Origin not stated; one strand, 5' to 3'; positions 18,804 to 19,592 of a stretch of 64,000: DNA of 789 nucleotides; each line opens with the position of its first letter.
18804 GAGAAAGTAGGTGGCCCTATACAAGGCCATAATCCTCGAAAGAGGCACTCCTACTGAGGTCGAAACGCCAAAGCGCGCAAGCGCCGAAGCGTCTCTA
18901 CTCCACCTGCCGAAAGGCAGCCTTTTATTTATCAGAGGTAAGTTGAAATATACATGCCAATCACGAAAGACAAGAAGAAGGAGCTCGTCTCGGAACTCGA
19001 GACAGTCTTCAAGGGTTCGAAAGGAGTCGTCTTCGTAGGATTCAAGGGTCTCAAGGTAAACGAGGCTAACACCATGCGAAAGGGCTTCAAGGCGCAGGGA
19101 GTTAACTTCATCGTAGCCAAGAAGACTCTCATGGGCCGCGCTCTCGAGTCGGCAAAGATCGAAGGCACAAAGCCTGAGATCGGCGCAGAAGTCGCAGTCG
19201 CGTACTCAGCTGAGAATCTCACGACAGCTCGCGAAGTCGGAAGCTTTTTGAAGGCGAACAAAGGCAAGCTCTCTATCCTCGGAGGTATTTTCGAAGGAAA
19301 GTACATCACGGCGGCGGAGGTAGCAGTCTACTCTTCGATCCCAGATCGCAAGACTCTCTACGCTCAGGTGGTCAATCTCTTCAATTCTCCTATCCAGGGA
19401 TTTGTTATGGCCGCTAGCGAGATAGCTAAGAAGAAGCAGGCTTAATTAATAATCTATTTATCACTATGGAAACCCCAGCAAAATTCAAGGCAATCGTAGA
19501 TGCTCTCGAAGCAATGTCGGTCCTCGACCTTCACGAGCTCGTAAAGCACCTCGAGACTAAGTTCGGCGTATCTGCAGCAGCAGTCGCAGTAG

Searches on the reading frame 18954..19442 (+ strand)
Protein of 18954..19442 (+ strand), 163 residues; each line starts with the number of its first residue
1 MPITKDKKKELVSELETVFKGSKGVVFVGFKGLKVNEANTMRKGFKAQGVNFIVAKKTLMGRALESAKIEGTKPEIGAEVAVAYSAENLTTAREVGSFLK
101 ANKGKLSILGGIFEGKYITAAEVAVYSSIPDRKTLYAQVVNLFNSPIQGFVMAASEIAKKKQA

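Call 11: search_protein_families(library=pfam, proteins=[window:18954-19442:+], max_evalue=0.01)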
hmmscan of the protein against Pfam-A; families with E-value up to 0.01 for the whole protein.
window:18954-19442:+ (163 aa): 1 family
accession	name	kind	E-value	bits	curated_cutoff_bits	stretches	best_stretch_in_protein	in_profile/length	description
PF00466.25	Ribosomal_L10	-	4.8e-18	65.5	22.8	1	4-94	2-93/100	Ribosomal protein L10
